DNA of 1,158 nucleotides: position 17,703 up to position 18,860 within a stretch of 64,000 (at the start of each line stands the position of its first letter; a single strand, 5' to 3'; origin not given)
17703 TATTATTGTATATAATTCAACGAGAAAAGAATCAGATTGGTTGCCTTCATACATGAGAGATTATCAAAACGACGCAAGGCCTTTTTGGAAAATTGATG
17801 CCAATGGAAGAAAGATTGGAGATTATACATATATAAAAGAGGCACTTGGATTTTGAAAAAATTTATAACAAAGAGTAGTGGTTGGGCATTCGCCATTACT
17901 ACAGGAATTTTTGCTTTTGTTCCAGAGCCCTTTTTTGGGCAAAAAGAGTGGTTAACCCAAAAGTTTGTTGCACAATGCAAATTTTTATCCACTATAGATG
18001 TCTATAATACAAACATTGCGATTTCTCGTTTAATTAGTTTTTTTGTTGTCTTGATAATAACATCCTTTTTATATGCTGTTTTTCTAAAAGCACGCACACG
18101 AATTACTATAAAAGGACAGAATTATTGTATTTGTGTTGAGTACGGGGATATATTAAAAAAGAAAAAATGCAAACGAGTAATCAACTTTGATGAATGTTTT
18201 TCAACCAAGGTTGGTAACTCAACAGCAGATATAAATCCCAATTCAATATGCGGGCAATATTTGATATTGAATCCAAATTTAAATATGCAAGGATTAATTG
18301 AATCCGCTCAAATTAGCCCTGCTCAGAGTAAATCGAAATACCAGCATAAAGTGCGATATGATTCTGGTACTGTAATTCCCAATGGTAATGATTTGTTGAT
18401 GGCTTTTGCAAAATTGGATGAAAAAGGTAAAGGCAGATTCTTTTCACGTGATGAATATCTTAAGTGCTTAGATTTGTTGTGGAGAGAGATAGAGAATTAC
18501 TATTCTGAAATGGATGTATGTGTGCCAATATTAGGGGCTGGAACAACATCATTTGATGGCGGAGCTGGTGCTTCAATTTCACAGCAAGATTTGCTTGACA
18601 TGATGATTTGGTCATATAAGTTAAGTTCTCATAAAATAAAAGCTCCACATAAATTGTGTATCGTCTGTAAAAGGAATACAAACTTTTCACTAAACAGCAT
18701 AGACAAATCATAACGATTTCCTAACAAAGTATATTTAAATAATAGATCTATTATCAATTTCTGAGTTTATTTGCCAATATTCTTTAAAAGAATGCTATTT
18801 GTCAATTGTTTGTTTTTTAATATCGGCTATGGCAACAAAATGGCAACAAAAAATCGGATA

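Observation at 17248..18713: Translationally coupled TIR-like + 2TM-Macro pair (type II Thoeris-like) as terminal cargo of the IME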

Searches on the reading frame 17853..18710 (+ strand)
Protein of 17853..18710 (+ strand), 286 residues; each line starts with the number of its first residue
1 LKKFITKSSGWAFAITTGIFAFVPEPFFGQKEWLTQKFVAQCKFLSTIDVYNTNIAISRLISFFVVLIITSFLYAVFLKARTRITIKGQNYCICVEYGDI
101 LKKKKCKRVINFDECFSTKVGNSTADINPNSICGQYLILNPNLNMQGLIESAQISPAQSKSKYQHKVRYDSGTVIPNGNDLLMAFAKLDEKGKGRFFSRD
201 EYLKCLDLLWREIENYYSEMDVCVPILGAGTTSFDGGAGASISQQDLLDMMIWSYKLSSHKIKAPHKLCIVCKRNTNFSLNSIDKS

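Call 3: search_protein_families(library=pfam, proteins=[window:17853-18710:+], max_evalue=1)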
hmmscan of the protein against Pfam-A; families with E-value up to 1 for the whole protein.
window:17853-18710:+ (286 aa): 2 families
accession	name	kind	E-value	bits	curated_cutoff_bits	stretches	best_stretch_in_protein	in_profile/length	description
PF20016.6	ThsA_Macro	-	9.8e-44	149.7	25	1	93-273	1-183/183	Thoeris protein ThsA, Macro domain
PF21875.2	CAPN13-like_C_EFh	-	0.16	12.3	27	1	238-273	30-64/72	Calpain-13-like, C-terminal EF-hand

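Call 4: search_protein_families(library=padloc, proteins=[window:17853-18710:+], max_evalue=1)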
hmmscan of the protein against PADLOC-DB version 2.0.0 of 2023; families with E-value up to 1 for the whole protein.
window:17853-18710:+ (286 aa): 6 families
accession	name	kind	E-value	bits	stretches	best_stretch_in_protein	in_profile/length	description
PDLC00411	ThsA1|ThsA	-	2.3e-127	422.4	1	1-285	1-273/275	Macro domain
PDLC00413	ThsA1|ThsA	-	3.6e-38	129.8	1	51-281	35-267/278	Macro domain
PDLC00415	ThsA1|ThsA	-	4.1e-17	60.4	1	44-278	30-264/281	Macro domain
PDLC00439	ThsA2|ThsA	-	2.7e-15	54.5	1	45-281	31-268/282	Macro domain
PDLC00410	ThsA1|ThsA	-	6.4e-11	40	1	48-275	36-264/281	Macro domain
PDLC00414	ThsA1|ThsA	-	7e-10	36.6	1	61-273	53-268/292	Macro domain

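Call 5: search_protein_families(library=ncbifam, proteins=[window:17853-18710:+], max_evalue=1)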
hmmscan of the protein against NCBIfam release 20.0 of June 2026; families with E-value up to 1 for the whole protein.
window:17853-18710:+ (286 aa): 0 families

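Call 7: search_solved_structures(query=window:17853-18710:+, max_evalue=1, show_alignments=2)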
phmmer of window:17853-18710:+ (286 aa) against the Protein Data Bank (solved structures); distinct sequences matched with E-value up to 1: 4.
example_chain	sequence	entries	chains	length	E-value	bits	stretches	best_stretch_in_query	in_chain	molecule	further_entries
8v6q_A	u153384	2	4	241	2.1e-20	76.5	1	85-284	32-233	Thoeris protein ThsA Macro domain-containing protein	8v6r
8v6s_A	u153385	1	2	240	1.2e-15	60.9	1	88-284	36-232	Thoeris protein ThsA Macro domain-containing protein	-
9uuz_A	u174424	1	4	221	6.1e-15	58.6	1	84-281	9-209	Thoeris protein ThsA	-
8r66_A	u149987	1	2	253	1.3e-14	57.5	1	92-281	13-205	Thoeris protein ThsA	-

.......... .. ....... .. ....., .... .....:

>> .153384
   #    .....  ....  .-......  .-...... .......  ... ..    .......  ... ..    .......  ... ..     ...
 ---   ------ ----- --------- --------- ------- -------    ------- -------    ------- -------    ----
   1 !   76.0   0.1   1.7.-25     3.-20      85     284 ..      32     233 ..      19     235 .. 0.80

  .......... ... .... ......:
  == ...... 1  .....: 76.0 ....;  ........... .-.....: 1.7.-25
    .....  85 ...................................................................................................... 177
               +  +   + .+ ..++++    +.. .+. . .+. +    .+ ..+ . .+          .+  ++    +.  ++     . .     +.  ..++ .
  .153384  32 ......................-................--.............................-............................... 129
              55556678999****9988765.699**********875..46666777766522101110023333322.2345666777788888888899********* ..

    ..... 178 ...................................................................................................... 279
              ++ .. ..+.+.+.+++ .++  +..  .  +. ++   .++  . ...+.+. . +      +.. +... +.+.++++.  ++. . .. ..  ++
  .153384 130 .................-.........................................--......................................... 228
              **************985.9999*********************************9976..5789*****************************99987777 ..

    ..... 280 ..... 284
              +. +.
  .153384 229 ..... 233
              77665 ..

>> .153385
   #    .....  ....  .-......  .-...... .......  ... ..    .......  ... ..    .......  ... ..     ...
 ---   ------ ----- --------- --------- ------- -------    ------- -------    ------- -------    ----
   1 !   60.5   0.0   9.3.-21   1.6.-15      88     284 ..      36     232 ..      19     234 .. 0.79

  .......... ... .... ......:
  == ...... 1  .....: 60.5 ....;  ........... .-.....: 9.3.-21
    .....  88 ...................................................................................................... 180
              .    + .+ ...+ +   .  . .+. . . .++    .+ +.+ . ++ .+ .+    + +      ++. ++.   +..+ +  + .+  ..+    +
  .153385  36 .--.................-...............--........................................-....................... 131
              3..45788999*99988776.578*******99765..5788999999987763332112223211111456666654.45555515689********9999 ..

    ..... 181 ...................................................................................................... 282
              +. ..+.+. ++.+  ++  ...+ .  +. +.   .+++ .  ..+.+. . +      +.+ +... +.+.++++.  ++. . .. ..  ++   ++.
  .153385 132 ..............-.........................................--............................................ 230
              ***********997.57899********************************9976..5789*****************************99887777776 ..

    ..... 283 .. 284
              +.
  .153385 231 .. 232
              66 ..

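Call 17: find_homologous_proteins(query=window:17853-18710:+)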
Query window:17853-18710:+ (286 aa): 980 proteins with E <= 0.001 among 1536 candidates; the best 120 are listed.
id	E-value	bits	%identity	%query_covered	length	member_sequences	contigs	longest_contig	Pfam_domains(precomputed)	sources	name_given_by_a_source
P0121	1.7e-187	639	98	100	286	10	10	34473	PF20016.7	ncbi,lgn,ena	-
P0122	5.8e-169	579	87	100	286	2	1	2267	PF20016.7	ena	-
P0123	3.5e-161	553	82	100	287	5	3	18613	PF20016.7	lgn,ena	-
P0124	3.8e-156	537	82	98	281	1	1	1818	PF20016.7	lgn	-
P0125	1.1e-154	532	82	100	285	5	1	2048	PF20016.7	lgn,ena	-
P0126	1.5e-141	489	72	100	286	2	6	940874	PF20016.7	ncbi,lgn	-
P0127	2.3e-141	488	74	100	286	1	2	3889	PF20016.7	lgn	-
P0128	5.2e-139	480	73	100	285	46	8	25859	PF20016.7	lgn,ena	-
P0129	4.0e-138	478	73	99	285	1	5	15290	PF20016.7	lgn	-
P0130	2.0e-137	475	71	99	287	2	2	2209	PF20016.7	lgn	-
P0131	3.3e-137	475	73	99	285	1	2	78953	PF20016.7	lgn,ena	-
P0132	3.6e-137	474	72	99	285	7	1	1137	PF20016.7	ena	-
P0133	4.1e-137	474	72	99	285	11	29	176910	PF20016.7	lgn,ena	-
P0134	4.4e-137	474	73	99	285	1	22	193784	PF20016.7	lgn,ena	-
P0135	4.4e-137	474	74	99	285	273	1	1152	PF20016.7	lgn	-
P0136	5.2e-137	474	74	99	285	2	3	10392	PF20016.7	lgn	-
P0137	1.6e-136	472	72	100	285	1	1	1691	PF20016.7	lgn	-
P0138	2.0e-136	472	72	100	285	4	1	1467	PF20016.7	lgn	-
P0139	4.3e-136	471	71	100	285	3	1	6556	PF20016.7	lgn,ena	-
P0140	4.4e-136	471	72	99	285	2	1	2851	PF20016.7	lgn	-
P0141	6.2e-136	470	73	99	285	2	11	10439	PF20016.7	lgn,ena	-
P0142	1.0e-135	470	71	100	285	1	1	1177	PF20016.7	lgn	-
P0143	1.1e-135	469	72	100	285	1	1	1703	PF20016.7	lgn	-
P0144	1.3e-135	469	71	100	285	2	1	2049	PF20016.7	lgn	-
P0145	1.5e-135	469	73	99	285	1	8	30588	PF20016.7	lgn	-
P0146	2.8e-135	468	72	99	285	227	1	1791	PF20016.7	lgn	-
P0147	3.0e-135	468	71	100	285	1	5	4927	PF20016.7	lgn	-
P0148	4.5e-135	468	73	99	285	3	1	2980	PF20016.7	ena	-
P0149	1.4e-134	466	69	100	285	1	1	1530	PF20016.7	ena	-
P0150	1.5e-134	466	72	100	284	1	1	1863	PF20016.7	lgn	-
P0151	1.5e-134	466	72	99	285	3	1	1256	PF20016.7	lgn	-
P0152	1.8e-134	466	72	100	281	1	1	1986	PF20016.7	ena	-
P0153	1.9e-134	465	72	100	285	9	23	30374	PF20016.7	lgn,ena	-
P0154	2.2e-134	465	71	100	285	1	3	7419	PF20016.7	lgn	-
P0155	2.3e-134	465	73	99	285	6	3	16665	PF20016.7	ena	-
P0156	2.9e-134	465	72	99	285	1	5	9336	PF20016.7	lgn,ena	-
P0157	2.9e-134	465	72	99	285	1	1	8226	PF20016.7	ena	-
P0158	3.3e-134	465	71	99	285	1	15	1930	PF20016.7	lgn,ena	-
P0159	5.0e-134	464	72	100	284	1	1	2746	PF20016.7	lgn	-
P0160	5.7e-134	464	74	95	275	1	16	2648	PF20016.7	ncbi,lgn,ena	-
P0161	6.9e-134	464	70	100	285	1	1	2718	PF20016.7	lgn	-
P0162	9.1e-134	463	69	99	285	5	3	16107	PF20016.7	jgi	-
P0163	1.1e-133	463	74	95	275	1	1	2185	PF20016.7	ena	-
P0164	1.2e-133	463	72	100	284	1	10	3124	PF20016.7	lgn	-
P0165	1.3e-133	463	70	100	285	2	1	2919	PF20016.7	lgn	-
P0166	1.4e-133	463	74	95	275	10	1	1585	PF20016.7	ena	-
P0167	1.5e-133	463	71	100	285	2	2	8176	PF20016.7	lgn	-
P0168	1.6e-133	462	72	100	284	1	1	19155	PF20016.7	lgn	-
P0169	2.1e-133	462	72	100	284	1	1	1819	PF20016.7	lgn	-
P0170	2.1e-133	462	72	100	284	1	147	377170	PF20016.7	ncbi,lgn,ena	-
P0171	2.2e-133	462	72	100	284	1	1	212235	PF20016.7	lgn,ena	-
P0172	2.4e-133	462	71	100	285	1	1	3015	PF20016.7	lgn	-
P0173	2.6e-133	462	72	99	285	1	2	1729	PF20016.7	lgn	-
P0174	2.9e-133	462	71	100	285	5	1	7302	PF20016.7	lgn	-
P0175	3.0e-133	462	72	99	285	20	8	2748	PF20016.7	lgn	-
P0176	3.6e-133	461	71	100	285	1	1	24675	PF20016.7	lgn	-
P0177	4.2e-133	461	70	99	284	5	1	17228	PF20016.7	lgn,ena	-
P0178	6.3e-133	460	70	100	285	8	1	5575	PF20016.7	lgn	-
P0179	8.3e-133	460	71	99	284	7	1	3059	PF20016.7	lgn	-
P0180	8.5e-133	460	71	100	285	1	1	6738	PF20016.7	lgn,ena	-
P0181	1.4e-132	459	69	100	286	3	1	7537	PF20016.7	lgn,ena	-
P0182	1.5e-132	459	70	99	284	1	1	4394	PF20016.7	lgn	-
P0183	1.9e-132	459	71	100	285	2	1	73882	PF20016.7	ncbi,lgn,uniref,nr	ncbi:macro domain-containing protein [Pelosinus propionicus]|uniref:Thoeris protein ThsA Macro domai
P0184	2.1e-132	459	71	100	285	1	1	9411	PF20016.7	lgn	-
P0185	2.5e-132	459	71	100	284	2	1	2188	PF20016.7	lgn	-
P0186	3.1e-132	458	70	99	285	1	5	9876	PF20016.7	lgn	-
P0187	4.2e-132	458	69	100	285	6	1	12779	PF20016.7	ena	-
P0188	4.4e-132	458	71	100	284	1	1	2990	PF20016.7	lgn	-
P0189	5.0e-132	458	74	95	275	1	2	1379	PF20016.7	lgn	-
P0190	5.1e-132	458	67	100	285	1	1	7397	PF20016.7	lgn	-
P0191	5.3e-132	457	70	100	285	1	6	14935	PF20016.7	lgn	-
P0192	7.5e-132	457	71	99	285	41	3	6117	PF20016.7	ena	-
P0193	1.2e-131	456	71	100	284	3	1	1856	PF20016.7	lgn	-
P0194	1.4e-131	456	71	100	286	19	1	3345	PF20016.7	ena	-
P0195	1.6e-131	456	70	99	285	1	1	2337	PF20016.7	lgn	-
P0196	2.3e-131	455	71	99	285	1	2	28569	PF20016.7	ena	-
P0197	3.1e-131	455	67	100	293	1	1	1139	PF20016.7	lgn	-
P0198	3.9e-131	455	69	100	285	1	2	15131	PF20016.7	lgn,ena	-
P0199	4.0e-131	455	68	99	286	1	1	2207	PF20016.7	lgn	-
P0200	5.8e-131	454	68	100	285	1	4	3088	PF20016.7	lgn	-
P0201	5.8e-131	454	69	100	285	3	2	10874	PF20016.7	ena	-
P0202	7.3e-131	454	69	99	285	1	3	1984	PF20016.7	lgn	-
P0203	8.6e-131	453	70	96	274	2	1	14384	PF20016.7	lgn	-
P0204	9.5e-131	453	69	100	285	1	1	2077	PF20016.7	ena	-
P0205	9.6e-131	453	70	100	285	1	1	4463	PF20016.7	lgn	-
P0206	9.7e-131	453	70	99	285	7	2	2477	PF20016.7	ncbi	-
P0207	9.9e-131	453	69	99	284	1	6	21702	PF20016.7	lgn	-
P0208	1.1e-130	453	70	100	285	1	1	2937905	PF20016.7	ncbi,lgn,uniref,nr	ncbi:DUF6430 domain-containing protein [Paludicola sp. MB14-C6]|uniref:macro domain-containing prote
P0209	1.3e-130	453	71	100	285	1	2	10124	PF20016.7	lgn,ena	-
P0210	1.4e-130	453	69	100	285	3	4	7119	PF20016.7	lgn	-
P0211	1.4e-130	453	71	100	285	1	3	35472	PF20016.7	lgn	-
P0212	1.7e-130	453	73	96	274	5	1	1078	PF20016.7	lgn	-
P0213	1.8e-130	452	70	99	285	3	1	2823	PF20016.7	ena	-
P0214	2.2e-130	452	70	99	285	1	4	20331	PF20016.7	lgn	-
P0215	3.0e-130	452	69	97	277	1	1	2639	PF20016.7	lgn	-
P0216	4.1e-130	451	68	100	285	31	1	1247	PF20016.7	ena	-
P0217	5.5e-130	451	69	100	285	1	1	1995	PF20016.7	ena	-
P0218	5.6e-130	451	70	99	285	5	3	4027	PF20016.7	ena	-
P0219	5.8e-130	451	68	100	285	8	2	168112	PF20016.7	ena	-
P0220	6.2e-130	451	68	100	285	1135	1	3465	PF20016.7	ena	-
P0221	6.9e-130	451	68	100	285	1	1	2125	PF20016.7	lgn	-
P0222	7.3e-130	450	71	100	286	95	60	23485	PF20016.7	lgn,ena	-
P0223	7.7e-130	450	67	100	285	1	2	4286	PF20016.7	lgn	-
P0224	1.1e-129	450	68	100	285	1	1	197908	PF20016.7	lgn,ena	-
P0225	1.3e-129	450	67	99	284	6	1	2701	PF20016.7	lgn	-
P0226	1.7e-129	449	68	100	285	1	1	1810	PF20016.7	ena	-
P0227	2.0e-129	449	69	99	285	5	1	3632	PF20016.7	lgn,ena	-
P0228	2.6e-129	449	68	100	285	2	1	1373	PF20016.7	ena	-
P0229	3.1e-129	448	68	99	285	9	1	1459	PF20016.7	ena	-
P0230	3.1e-129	448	75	92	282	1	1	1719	PF20016.7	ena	-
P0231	3.7e-129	448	68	100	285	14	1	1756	PF20016.7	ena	-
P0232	4.1e-129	448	72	96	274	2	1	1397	PF20016.7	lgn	-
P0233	4.8e-129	448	69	99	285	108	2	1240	PF20016.7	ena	-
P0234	5.7e-129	448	68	100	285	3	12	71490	PF20016.7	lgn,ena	-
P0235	6.3e-129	447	69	99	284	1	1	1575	PF20016.7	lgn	-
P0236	6.8e-129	447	68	100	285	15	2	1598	PF20016.7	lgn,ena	-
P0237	7.1e-129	447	68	100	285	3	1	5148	PF20016.7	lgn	-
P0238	8.1e-129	447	69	100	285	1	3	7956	PF20016.7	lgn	-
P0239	1.0e-128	447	69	99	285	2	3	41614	PF20016.7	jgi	-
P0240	1.2e-128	446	71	95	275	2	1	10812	PF20016.7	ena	-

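Call 45: predict_structure(alignment_id=A2)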
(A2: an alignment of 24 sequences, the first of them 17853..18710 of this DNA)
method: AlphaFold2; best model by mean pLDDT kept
length: 286 residues; sequences in the alignment: 24
mean_pLDDT: 47.0   pTM: 0.32
mean pLDDT of the five models: 47.0, 45.7, 45.2, 44.6, 44.4
residues with pLDDT >= 90: 0; 70-90: 60; 50-70: 27; < 50: 199
segments of 3 or more residues with pLDDT < 50: 86-137, 143-286
pLDDT, mean of each block of 10 residues (from residue 1): 65 78 72 71 71 80 81 70 46 44 43 33 39 47 44 32 28 26 29 34 42 38 36 27 41 38 37 33 28
secondary structure, 60 per line:
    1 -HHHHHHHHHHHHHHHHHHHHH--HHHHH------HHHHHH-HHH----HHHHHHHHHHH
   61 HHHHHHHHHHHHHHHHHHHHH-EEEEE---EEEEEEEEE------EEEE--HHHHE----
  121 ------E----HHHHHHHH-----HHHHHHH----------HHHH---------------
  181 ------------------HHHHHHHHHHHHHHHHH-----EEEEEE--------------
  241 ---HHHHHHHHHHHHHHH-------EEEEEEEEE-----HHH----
elements in order: H2-22 H25-29 H36-41 H50-81 E83-87 E91-99 E106-109 H112-115 H132-139 H145-151 H162-165 H199-215 E221-226 H244-258 E266-274
